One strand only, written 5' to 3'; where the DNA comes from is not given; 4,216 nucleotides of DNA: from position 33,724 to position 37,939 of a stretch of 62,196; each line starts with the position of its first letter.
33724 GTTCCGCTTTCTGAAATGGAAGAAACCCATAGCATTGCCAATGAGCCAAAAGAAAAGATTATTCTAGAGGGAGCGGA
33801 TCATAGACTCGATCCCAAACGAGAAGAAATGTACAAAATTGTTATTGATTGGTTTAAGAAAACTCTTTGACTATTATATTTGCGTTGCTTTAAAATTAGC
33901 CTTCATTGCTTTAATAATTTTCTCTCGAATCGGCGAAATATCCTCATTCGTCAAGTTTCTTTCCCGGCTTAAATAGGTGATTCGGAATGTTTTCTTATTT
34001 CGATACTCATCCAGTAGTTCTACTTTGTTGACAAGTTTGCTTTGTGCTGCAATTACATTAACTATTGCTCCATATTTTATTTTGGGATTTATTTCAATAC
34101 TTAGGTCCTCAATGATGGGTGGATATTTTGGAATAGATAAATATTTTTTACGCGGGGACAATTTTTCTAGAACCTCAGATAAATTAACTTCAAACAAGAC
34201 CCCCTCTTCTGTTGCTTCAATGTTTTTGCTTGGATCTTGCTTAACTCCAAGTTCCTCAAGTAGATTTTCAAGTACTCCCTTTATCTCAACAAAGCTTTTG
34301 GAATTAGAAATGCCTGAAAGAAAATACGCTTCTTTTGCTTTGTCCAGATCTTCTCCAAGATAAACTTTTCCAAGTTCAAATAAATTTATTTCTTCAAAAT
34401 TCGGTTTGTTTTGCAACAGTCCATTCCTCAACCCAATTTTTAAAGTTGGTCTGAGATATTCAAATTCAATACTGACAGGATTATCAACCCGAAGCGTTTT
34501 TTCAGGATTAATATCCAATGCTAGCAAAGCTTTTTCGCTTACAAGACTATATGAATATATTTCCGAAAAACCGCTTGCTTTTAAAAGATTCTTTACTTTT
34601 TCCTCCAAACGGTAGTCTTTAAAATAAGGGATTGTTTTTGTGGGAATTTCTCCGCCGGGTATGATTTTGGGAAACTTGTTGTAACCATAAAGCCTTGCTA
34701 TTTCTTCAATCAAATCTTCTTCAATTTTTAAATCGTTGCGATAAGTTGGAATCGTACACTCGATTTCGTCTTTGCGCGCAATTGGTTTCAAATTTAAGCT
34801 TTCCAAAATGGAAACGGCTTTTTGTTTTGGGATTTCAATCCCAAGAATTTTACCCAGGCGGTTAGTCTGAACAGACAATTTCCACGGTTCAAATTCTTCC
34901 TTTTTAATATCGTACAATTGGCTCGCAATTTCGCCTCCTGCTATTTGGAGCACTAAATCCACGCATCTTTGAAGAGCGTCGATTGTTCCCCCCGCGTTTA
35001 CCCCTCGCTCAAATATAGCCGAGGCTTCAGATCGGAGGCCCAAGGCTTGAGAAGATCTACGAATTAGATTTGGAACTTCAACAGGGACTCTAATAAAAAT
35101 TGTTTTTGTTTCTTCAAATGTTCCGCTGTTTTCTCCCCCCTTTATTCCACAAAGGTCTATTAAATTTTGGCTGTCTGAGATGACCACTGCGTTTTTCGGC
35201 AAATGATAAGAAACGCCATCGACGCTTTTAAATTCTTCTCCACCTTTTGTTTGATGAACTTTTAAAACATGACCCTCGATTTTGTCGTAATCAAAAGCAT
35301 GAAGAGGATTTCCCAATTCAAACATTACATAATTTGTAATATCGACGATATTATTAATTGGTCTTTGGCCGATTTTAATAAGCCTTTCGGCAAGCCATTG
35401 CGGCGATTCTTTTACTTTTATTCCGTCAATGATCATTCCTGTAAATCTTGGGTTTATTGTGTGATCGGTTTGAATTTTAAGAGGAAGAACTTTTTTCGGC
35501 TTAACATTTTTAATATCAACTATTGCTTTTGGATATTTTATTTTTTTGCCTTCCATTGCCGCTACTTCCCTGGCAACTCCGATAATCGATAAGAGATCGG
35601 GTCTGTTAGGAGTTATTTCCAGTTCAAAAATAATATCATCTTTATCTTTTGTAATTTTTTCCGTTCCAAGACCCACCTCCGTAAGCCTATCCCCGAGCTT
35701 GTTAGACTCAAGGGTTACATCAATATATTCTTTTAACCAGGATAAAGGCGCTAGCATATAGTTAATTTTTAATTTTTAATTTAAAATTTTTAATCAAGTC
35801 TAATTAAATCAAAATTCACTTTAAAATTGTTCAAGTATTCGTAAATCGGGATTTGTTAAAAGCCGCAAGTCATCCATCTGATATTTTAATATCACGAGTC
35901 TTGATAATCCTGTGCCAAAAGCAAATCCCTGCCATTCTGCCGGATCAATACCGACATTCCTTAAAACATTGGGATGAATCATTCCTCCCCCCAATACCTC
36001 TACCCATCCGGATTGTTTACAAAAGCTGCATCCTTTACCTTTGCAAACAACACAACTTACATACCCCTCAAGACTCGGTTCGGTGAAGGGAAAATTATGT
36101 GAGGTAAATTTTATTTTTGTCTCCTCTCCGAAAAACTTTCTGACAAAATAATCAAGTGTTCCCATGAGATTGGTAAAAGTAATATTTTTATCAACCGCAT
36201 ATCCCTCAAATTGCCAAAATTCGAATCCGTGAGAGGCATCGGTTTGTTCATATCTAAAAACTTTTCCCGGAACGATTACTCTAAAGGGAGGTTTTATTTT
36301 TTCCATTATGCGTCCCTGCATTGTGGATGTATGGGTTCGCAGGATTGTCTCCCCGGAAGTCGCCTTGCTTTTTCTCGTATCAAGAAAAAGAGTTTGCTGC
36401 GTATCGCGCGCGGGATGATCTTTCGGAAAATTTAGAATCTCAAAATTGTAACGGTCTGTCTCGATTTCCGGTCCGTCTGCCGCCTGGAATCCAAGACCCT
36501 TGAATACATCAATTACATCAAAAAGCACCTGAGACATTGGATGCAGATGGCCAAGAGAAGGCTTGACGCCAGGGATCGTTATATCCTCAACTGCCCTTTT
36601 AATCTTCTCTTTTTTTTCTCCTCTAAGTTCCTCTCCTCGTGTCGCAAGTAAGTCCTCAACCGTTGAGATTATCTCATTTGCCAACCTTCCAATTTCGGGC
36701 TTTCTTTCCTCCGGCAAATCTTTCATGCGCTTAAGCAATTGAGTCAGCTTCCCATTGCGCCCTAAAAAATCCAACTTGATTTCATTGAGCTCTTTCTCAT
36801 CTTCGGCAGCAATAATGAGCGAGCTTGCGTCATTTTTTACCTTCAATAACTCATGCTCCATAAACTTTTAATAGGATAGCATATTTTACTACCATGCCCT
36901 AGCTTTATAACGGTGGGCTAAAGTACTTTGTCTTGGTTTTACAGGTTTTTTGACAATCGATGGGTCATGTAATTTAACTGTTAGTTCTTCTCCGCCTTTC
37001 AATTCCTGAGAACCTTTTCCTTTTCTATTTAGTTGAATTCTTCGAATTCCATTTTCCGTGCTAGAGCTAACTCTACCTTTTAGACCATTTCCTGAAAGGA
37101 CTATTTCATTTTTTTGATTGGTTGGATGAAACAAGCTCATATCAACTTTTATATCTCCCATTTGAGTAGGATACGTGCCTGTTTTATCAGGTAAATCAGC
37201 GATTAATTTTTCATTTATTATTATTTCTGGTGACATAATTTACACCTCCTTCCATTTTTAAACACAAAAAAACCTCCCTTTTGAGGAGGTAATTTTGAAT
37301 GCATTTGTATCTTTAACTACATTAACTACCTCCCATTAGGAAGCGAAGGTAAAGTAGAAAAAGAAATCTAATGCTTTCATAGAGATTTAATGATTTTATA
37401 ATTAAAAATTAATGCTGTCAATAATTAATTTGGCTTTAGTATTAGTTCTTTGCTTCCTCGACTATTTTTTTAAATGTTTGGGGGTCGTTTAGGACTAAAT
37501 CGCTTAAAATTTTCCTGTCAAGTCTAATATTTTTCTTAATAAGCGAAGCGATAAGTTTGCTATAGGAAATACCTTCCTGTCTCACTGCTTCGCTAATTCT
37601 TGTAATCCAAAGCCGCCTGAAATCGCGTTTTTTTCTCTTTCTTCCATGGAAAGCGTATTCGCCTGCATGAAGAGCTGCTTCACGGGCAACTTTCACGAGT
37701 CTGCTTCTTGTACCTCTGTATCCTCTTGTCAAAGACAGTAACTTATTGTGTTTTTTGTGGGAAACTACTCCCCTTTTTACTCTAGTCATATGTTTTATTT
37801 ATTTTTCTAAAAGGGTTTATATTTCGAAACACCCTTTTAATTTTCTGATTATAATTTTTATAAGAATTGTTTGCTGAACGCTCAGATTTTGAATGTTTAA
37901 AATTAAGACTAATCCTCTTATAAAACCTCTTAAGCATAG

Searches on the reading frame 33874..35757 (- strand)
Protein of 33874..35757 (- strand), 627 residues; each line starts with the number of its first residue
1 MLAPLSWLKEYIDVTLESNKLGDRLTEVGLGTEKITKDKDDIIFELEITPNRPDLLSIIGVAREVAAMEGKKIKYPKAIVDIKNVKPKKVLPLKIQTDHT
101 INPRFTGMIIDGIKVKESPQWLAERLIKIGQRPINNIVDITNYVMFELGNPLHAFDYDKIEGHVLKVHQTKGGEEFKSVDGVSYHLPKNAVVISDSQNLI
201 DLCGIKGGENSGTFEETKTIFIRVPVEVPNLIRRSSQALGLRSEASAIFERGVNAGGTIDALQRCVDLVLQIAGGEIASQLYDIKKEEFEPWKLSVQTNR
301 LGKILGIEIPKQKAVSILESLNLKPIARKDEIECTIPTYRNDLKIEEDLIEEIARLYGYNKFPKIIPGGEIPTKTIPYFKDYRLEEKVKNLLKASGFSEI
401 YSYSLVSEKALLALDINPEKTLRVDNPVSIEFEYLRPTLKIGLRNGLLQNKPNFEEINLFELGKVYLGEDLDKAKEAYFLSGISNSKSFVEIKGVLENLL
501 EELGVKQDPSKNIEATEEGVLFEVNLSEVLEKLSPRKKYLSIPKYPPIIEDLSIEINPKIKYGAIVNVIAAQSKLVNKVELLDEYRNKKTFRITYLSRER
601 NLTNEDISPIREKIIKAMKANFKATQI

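Call 55: search_protein_families(library=pfam, proteins=[window:33874-35757:-], max_evalue=0.01)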
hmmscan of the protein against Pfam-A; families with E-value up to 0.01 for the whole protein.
window:33874-35757:- (627 aa): 5 families
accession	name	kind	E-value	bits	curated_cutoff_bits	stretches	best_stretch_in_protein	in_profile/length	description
PF03483.22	B3_4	-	3.5e-56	190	29.3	1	102-274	2-174/174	B3/4 domain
PF03484.21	B5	-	1.5e-23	83.2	28.6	1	296-359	3-67/67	tRNA synthetase B5 domain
PF17759.6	tRNA_synthFbeta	-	9.6e-22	77.9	22.4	1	372-508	9-161/214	Phenylalanyl tRNA synthetase beta chain CLM domain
PF03147.19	FDX-ACB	-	2.1e-14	54.2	31.1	1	543-625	1-92/94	Ferredoxin-fold anticodon binding domain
PF18262.7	PhetRS_B1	-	0.00097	19.8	26.8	1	8-70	11-82/83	Phe-tRNA synthetase beta subunit B1 domain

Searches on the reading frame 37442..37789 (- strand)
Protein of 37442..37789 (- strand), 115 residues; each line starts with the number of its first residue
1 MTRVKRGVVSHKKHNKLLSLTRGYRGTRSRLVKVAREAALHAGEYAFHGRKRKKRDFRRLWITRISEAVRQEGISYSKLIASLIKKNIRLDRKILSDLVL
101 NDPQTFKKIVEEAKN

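Call 55: search_protein_families(library=pfam, proteins=[window:37442-37789:-], max_evalue=0.01)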
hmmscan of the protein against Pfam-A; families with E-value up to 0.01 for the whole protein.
window:37442-37789:- (115 aa): 1 family
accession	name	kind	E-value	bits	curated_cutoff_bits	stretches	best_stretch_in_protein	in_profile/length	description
PF00453.23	Ribosomal_L20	-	4.1e-40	136.7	30.8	1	3-109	1-107/107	Ribosomal protein L20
